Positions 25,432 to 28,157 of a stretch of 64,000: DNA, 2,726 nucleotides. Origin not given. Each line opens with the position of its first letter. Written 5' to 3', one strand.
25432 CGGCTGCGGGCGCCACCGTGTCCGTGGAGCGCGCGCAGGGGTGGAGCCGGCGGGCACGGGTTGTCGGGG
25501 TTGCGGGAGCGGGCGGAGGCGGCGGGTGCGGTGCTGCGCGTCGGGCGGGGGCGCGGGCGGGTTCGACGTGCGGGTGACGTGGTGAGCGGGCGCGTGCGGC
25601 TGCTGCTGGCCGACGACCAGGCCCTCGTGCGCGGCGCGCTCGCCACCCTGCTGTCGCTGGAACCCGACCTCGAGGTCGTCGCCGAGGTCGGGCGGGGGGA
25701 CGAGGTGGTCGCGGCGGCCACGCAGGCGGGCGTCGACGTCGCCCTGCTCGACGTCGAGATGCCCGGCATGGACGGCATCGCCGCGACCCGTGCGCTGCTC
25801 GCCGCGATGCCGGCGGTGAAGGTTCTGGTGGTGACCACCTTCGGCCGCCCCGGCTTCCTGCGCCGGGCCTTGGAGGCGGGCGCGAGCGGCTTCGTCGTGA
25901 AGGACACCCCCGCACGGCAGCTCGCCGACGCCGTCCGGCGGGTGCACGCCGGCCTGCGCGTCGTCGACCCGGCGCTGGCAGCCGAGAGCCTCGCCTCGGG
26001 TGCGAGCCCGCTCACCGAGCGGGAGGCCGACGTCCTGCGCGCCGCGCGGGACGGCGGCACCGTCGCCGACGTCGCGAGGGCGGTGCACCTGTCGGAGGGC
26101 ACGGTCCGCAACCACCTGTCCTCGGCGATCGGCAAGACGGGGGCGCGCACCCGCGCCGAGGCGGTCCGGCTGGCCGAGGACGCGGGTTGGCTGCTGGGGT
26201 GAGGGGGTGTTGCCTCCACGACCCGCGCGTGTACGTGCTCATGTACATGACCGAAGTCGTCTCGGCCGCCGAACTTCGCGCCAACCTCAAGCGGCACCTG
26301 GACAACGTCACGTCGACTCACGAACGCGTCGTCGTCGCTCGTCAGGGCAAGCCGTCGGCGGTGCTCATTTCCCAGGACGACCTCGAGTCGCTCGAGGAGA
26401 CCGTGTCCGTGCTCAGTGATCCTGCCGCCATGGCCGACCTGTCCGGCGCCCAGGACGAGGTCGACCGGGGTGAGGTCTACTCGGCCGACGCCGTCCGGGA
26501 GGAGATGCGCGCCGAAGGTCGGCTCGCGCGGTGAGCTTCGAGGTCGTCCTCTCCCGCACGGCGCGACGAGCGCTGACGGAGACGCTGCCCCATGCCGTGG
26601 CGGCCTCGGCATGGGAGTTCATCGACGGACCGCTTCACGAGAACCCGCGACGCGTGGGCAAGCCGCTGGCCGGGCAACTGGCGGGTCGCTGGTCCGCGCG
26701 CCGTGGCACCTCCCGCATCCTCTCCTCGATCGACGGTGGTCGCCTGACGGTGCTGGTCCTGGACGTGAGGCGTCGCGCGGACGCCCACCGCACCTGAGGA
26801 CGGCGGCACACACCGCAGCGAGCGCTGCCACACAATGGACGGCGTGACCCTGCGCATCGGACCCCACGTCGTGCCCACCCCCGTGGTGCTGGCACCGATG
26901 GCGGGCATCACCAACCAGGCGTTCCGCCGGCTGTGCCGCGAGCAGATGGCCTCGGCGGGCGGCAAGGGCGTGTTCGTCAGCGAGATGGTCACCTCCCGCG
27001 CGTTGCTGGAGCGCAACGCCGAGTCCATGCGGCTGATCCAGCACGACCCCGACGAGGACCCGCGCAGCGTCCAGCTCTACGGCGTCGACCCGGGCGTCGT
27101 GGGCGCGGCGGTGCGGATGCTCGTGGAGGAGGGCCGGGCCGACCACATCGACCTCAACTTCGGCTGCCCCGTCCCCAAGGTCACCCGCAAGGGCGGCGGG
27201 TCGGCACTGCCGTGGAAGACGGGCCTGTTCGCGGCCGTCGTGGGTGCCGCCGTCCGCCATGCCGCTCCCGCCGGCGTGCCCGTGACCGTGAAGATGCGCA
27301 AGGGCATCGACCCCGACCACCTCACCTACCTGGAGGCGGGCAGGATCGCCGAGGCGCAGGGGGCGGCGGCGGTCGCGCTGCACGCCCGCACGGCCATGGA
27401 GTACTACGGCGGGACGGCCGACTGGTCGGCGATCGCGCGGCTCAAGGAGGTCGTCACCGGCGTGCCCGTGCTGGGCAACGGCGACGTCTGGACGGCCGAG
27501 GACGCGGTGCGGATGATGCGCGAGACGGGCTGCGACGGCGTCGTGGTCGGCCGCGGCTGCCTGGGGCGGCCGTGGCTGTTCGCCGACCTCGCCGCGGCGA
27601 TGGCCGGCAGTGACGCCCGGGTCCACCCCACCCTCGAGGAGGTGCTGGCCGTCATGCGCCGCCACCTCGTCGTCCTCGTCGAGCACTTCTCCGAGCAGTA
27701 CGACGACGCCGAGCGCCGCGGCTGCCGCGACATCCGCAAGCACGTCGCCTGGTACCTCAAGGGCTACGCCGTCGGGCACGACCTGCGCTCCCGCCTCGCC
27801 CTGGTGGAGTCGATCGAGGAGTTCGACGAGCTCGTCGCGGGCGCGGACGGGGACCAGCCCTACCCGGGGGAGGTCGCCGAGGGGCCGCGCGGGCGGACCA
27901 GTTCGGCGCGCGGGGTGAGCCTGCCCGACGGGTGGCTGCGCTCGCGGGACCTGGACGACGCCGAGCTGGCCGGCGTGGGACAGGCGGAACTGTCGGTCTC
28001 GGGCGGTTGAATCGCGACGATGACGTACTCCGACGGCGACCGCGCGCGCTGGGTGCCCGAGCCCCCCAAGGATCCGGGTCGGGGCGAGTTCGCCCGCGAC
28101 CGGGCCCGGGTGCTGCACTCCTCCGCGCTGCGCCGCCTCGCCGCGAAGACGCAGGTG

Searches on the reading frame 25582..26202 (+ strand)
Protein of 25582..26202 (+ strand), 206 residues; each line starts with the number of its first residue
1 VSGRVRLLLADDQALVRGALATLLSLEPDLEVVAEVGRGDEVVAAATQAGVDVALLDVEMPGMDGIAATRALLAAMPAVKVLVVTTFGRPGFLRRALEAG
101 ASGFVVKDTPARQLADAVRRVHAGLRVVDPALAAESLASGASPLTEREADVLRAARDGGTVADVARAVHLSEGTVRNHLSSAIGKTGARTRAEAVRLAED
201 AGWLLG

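Call 3: search_protein_families(library=pfam, proteins=[window:25582-26202:+], max_evalue=1)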
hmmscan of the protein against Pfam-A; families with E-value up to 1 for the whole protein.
window:25582-26202:+ (206 aa): 18 families
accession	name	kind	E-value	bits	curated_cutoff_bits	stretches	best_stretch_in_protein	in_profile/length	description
PF00072.30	Response_reg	-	2e-22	79.9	30.2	1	8-119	2-111/111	Response regulator receiver domain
PF00196.25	GerE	-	9.8e-12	44.8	23.5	1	143-198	2-57/57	Bacterial regulatory proteins, luxR family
PF04545.22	Sigma70_r4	-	9.4e-06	25.5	24.1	1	144-185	5-47/50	Sigma-70, region 4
PF13384.12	HTH_23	-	2.4e-05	24.4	24.6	1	146-178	5-37/50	Homeodomain-like domain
PF13542.12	HTH_Tnp_ISL3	-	0.00012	21.9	27.4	1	148-177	17-45/51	Helix-turn-helix domain of transposase family ISL3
PF08281.18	Sigma70_r4_2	-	0.00017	21.6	25.7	1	144-182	11-50/54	Sigma-70, region 4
PF13518.12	HTH_28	-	0.0013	19.3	25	1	151-179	5-33/52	Helix-turn-helix domain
PF14493.12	HTH_40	-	0.0041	17.8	27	1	153-185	7-39/89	Helix-turn-helix domain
PF13551.12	HTH_29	-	0.0064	17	28.1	1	151-180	4-34/64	Winged helix-turn helix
PF09339.16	HTH_IclR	-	0.0088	16.2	22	1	151-180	11-40/52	IclR helix-turn-helix domain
PF04967.18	HTH_10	-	0.018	15.3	23.1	1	144-185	1-50/53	HTH DNA binding domain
PF13692.12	Glyco_trans_1_4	-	0.047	14.4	27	1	24-121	55-139/142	Glycosyl transferases group 1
PF12501.13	DUF3708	-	0.068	13.2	24.1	1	71-154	42-111/166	Phosphate ATP-binding cassette transporter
PF13404.12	HTH_AsnC-type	-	0.071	13.4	27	1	161-176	20-35/42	AsnC-type helix-turn-helix domain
PF13412.12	HTH_24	-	0.09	12.8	21.9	1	160-180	19-39/48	Winged helix-turn-helix DNA-binding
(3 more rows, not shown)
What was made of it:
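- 25582..26202 (+): NarL/LuxR-type response regulator, intact, 206 aa, now without an adjacent kinase. Response_reg 2e-22 and GerE 9.8e-12 (call 3).
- Checked: Regulator: starts at GTG 25582 and is intact (Response_reg 2e-22, GerE 1e-11; call 3).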

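Call 8: find_encoding_contigs(protein=window:25582-26202:+, flank=6000, max_places=10)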
Protein window:25582-26202:+ (206 aa): no gene with exactly this product is on record in the collection.

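Call 21: search_protein_families(library=ncbifam, proteins=[window:25582-26199:+], max_evalue=0.001)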
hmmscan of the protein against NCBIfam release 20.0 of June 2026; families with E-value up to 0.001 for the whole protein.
window:25582-26199:+ (206 aa): 72 families (the best 25 are shown)
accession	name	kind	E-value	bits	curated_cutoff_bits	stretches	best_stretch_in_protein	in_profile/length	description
NF047785.1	respo_reg_MadR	equivalog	1.1e-30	106.6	300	1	5-202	1-207/209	MadR family response regulator transcription factor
NF007935.0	PRK10651.1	equivalog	9.7e-28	96.8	250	1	4-195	6-207/216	two-component system response regulator NarL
NF007685.0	PRK10360.1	equivalog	1.1e-27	97.2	258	1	6-195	3-189/196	response regulator transcription factor UhpA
NF052445.1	RespRegMctR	equivalog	3.6e-27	95.1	300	1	5-202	2-203/205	two-component system response regulator MctR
NF011896.0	PRK15369.1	equivalog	4.7e-27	95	242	1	5-196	4-202/211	two component system response regulator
NF007018.1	PRK09483.1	equivalog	2e-25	89.7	280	1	6-197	3-202/217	UvrY/SirA/GacA family response regulator transcription factor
NF007708.0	PRK10403.1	equivalog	6.5e-23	81.3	343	1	6-195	8-205/215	nitrate/nitrite response regulator protein NarP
NF001965.0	PRK00742.1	subfamily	2.8e-21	76.1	293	1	4-119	3-121/357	chemotaxis-specific protein-glutamate methyltransferase CheB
NF041830.1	RR_TF_ErdR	exception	9.5e-19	67.9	390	1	7-197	4-204/213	response regulator transcription factor ErdR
NF007403.0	PRK09935.1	equivalog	1e-15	57.9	271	1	8-198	7-204/210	fimbria biosynthesis transcriptional regulator FimZ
NF041367.1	CheY_Halo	equivalog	2.1e-15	57.1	200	1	8-119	2-111/114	chemotaxis protein CheY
NF009206.0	PRK12555.1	subfamily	4.5e-15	55.4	342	1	5-119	1-114/340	chemotaxis-specific protein-glutamate methyltransferase CheB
NF006900.1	PRK09390.1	equivalog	5.6e-15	55.4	255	1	1-201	1-200/203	response regulator FixJ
TIGR02875.1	spore_0_A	equivalog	3e-14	52.9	200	1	4-125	2-125/262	sporulation transcription factor Spo0A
NF007419.0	PRK09958.1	equivalog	9.2e-13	48.2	251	1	9-193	5-193/204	acid-sensing system DNA-binding response regulator EvgA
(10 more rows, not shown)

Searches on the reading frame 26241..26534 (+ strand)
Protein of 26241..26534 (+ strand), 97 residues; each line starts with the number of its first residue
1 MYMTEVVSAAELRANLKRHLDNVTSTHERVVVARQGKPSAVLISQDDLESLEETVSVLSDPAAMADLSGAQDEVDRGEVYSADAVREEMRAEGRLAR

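Call 3: search_protein_families(library=pfam, proteins=[window:26241-26534:+], max_evalue=1)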
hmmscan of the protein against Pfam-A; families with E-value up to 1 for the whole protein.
window:26241-26534:+ (97 aa): 2 families
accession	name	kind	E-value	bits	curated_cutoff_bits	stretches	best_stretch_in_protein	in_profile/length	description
PF02604.26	PhdYeFM_antitox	-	4.7e-18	65.2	29.8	1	5-74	2-71/74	Antitoxin Phd_YefM, type II toxin-antitoxin system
PF12910.14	PHD_like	-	0.1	13.1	27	1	3-54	1-53/141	Antitoxin of toxin-antitoxin, RelE / RelB, TA system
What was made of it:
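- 26241..26797 (+): YefM/Phd antitoxin (26241-26534) and RelE-family toxin (26531-26797), inserted between the regulator and dus. They are a neighbour, not part of the module. PhdYeFM 4.7e-18 (call 3).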

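Call 21: search_protein_families(library=ncbifam, proteins=[window:26241-26531:+], max_evalue=0.001)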
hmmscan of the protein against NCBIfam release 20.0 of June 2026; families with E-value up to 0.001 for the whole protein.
window:26241-26531:+ (97 aa): 2 families
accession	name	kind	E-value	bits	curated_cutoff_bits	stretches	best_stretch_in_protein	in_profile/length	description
TIGR01552.1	phd_fam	subfamily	6.2e-10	38.3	20.8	1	6-55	1-49/53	type II toxin-antitoxin system prevent-host-death family antitoxin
NF008499.0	PRK11409.1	equivalog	5.1e-08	32.9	121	1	6-80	3-77/83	YoeB-YefM toxin-antitoxin system antitoxin YefM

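Call 50: search_protein_families(library=padloc, proteins=[window:26241-26531:+], max_evalue=0.01)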
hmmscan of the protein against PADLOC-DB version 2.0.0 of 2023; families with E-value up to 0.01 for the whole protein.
window:26241-26531:+ (97 aa): 0 families

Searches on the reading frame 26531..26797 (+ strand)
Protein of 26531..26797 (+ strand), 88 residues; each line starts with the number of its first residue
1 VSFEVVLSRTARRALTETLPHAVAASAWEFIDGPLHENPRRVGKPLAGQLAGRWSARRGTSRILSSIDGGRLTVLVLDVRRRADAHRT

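Call 3: search_protein_families(library=pfam, proteins=[window:26531-26797:+], max_evalue=1)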
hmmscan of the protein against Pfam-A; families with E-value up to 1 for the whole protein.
window:26531-26797:+ (88 aa): 1 family
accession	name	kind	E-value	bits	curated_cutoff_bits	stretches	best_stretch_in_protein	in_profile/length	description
PF05016.21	ParE_toxin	-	0.057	14.4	23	1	36-84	40-87/89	ParE toxin of type II toxin-antitoxin system, parDE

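Call 21: search_protein_families(library=ncbifam, proteins=[window:26531-26794:+], max_evalue=0.001)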
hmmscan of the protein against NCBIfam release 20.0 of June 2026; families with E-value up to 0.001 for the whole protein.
window:26531-26794:+ (88 aa): 0 families

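Call 49: search_solved_structures(query=window:26531-26794:+, max_evalue=1)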
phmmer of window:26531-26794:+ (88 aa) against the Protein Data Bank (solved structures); distinct sequences matched with E-value up to 1: 4.
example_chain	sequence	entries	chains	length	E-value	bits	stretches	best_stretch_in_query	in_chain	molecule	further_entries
3g5o_B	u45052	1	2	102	6.8e-16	61.1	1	4-87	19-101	Uncharacterized protein Rv2866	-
9g12_A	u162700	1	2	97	1.5e-15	60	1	3-87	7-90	Toxin RelE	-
2khe_A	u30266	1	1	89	0.00013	25.2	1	18-87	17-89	Toxin-like protein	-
8bk6_A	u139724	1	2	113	1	12.8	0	15-47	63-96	Peptidyl-prolyl cis-trans isomerase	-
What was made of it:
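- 26241..26797 (+): The toxin matches PDB 3g5o (Rv2866) at E 6.8e-16 (call 49).
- On Type II toxin-antitoxin, YefM/Phd-RelE: The toxin matches Rv2866/RelE structures at E 7e-16 and 1.5e-15 (call 49).
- Closest known: RelBE/YefM-type type II toxin-antitoxin pairs. Same: The toxin matches Rv2866 (PDB 3g5o) at E 7e-16 (calls 3, 49).
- Checked: The downstream toxin is a clear RelE-family protein (PDB 3g5o Rv2866, E 7e-16; call 49).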

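Call 50: search_protein_families(library=padloc, proteins=[window:26531-26794:+], max_evalue=0.01)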
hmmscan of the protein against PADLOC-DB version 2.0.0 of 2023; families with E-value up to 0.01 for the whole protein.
window:26531-26794:+ (88 aa): 0 families

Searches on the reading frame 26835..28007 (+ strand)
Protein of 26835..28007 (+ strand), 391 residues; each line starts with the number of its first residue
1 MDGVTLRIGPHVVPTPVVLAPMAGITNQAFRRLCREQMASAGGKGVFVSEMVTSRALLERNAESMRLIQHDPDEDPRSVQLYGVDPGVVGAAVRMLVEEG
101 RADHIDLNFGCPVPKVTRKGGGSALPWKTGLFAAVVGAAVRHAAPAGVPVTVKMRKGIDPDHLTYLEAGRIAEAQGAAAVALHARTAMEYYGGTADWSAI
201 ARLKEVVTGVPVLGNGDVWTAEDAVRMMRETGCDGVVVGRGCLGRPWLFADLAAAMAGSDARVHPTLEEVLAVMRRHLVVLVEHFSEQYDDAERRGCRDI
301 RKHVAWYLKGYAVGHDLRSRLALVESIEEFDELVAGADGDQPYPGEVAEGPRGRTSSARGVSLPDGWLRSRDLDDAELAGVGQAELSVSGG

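Call 37: find_homologous_proteins(query=window:26835-28007:+, max_evalue=1e-80)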
Query window:26835-28007:+ (391 aa): 8000 proteins with E <= 1e-80 among 8000 candidates; the best 120 are listed.
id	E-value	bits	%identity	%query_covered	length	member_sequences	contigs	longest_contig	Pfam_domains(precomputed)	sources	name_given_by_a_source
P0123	2.0e-255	865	100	99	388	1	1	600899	PF01207.24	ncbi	ncbi:MAG: tRNA dihydrouridine synthase DusB [Kineosporiaceae bacterium]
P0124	8.9e-241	817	94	99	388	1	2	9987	PF01207.24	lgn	-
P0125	5.6e-198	676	77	100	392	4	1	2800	PF01207.24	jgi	jgi:nifR3 family TIM-barrel protein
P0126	1.1e-197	675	78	99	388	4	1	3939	PF01207.24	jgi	jgi:nifR3 family TIM-barrel protein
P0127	3.5e-197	673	78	99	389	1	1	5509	PF01207.24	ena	-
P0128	1.2e-196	672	78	100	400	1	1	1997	PF01207.24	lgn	-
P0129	2.0e-196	671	78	99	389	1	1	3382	PF01207.24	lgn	-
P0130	1.2e-195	668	76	100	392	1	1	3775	PF01207.24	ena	-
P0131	4.7e-195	666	77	99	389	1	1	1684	PF01207.24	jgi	jgi:nifR3 family TIM-barrel protein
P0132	5.2e-195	666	76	99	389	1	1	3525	PF01207.24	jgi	jgi:nifR3 family TIM-barrel protein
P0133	6.7e-195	666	76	100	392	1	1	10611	PF01207.24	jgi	jgi:nifR3 family TIM-barrel protein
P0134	7.9e-195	665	76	99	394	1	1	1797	PF01207.24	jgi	jgi:nifR3 family TIM-barrel protein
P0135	8.5e-195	665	85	91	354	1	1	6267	PF01207.24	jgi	jgi:nifR3 family TIM-barrel protein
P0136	2.9e-194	664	76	99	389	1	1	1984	PF01207.24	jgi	jgi:nifR3 family TIM-barrel protein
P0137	5.7e-194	663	77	100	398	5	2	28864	PF01207.24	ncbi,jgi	ncbi:MAG: tRNA dihydrouridine synthase DusB [Kineosporiaceae bacterium]|jgi:nifR3 family TIM-barrel 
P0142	3.7e-193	660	76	99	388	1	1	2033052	PF01207.24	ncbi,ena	-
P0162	1.6e-188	645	77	99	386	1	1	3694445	PF01207.24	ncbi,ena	-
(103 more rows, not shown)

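Call 38: find_encoding_contigs(protein=P0124, flank=10000, max_places=5)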
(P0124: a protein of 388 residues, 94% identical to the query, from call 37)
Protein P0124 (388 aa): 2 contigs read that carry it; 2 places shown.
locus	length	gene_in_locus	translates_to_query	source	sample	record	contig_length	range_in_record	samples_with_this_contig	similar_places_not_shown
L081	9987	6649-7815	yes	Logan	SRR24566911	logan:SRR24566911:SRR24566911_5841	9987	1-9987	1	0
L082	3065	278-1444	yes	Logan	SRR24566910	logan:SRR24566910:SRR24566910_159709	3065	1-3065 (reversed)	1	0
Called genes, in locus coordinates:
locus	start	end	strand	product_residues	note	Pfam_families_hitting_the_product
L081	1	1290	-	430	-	?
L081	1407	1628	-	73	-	-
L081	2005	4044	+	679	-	PF24677:DUF7657, PF24672:DUF7654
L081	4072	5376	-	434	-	-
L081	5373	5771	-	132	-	PF10066:DUF2304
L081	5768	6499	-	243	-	PF00535:Glycos_transf_2, PF13641:Glyco_tranf_2_3 (weak)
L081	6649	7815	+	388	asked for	PF01207:Dus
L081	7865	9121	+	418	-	PF01966:HD, PF13286:HD_assoc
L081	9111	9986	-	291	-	?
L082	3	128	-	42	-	?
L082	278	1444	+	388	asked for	PF01207:Dus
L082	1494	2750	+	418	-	PF01966:HD, PF13286:HD_assoc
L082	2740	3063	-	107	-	?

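Call 39: find_encoding_contigs(protein=P0135, flank=10000, max_places=5)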
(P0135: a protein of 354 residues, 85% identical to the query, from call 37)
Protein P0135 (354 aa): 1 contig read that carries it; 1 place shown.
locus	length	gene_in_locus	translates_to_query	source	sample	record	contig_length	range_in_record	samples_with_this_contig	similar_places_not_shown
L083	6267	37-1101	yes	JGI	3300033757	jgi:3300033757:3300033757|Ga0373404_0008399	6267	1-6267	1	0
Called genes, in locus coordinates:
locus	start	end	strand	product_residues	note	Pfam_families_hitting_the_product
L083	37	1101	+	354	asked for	PF01207:Dus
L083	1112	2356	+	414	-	PF01966:HD, PF13286:HD_assoc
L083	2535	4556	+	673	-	PF01757:Acyl_transf_3, PF19040:SGNH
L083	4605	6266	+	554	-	?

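Call 41: find_encoding_contigs(protein=P0137, flank=8000, max_places=2)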
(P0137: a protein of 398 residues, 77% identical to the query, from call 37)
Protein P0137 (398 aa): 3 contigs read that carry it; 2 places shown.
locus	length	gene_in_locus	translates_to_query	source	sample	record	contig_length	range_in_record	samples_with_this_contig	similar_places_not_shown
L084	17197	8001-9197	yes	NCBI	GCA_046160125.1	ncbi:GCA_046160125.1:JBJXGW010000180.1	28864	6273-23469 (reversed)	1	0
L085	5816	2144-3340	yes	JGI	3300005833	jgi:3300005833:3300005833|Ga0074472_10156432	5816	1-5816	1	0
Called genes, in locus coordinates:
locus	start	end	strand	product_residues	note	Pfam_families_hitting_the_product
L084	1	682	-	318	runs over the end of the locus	PF00950:ABC-3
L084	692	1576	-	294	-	PF00005:ABC_tran, PF13304:AAA_21 (faint)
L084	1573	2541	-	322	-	PF01297:ZnuA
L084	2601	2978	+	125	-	PF03992:ABM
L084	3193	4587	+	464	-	PF00587:tRNA-synt_2b, PF03129:HGTP_anticodon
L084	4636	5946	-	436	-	PF26965:MimR_N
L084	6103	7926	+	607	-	PF00070:Pyr_redox (faint), PF07992:Pyr_redox_2, PF13738:Pyr_redox_3, PF00743:FMO-like, PF13434:Lys_Orn_oxgnase (weak)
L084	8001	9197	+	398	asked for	PF01207:Dus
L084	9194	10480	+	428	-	-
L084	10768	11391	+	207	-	-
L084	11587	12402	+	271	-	PF13349:DUF4097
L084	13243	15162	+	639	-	PF01807:Zn_ribbon_DnaG, PF08275:DNAG_N, PF01751:Toprim, PF13155:Toprim_2, PF13662:Toprim_4, PF10410:DnaB_bind, PF08278:DnaG_DnaB_bind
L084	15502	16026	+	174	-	-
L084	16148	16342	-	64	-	-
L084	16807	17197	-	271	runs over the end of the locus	PF03009:GDPD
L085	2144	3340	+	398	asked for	PF01207:Dus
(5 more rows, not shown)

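Call 42: find_encoding_contigs(protein=P0142, flank=8000, max_places=2)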
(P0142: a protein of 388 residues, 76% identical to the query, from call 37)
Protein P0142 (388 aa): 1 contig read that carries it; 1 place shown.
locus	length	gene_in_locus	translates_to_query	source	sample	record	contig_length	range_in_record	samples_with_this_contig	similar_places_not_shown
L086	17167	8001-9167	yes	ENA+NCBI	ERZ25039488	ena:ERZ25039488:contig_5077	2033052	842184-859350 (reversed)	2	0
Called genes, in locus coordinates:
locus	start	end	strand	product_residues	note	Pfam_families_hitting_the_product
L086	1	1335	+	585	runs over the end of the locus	PF00682:HMGL-like, PF22615:IPMS_D2, PF08502:LeuA_dimer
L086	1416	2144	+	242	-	PF11967:RecO_N, PF02565:RecO_C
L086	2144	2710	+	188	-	PF01255:Prenyltransf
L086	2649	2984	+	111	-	PF01255:Prenyltransf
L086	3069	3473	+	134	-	PF00903:Glyoxalase, PF18029:Glyoxalase_6 (weak), PF22677:Ble-like_N (weak)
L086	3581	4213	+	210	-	PF00230:MIP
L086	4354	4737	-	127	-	PF01475:FUR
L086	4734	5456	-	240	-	PF02535:Zip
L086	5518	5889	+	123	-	PF03992:ABM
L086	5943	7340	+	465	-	PF00587:tRNA-synt_2b, PF03129:HGTP_anticodon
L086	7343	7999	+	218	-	PF20341:DUF6636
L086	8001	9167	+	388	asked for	PF01207:Dus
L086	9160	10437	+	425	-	PF01966:HD, PF13286:HD_assoc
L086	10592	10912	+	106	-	-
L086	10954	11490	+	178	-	PF06897:DUF1269 (weak)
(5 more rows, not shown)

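Call 43: find_encoding_contigs(protein=P0162, flank=8000, max_places=2)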
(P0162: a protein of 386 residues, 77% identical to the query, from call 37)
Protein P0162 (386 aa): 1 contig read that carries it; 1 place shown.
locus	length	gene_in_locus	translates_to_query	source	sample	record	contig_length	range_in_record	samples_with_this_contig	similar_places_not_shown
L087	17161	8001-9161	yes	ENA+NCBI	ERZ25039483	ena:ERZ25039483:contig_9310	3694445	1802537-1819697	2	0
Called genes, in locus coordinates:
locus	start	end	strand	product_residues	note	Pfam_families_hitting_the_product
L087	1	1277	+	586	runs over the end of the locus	PF00682:HMGL-like, PF22615:IPMS_D2, PF08502:LeuA_dimer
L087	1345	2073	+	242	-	PF11967:RecO_N, PF02565:RecO_C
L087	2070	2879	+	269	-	PF01255:Prenyltransf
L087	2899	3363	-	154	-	PF01475:FUR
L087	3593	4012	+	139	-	PF03992:ABM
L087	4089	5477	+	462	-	PF00587:tRNA-synt_2b, PF03129:HGTP_anticodon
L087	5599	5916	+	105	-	PF00581:Rhodanese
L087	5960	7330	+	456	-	PF00581:Rhodanese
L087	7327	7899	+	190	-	PF00581:Rhodanese, PF11127:YgaP-like_TM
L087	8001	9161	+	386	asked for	PF01207:Dus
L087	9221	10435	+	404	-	PF01966:HD, PF13286:HD_assoc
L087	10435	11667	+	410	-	PF03486:HI0933_like (faint), PF07992:Pyr_redox_2, PF00070:Pyr_redox, PF14759:Reductase_C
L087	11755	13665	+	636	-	PF01807:Zn_ribbon_DnaG, PF08275:DNAG_N, PF01751:Toprim, PF13155:Toprim_2, PF13662:Toprim_4, PF10410:DnaB_bind, PF08278:DnaG_DnaB_bind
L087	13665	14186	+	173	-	-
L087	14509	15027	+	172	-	PF00293:NUDIX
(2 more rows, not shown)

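Call 54: find_encoding_contigs(protein=P0123, flank=6000, max_places=4)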
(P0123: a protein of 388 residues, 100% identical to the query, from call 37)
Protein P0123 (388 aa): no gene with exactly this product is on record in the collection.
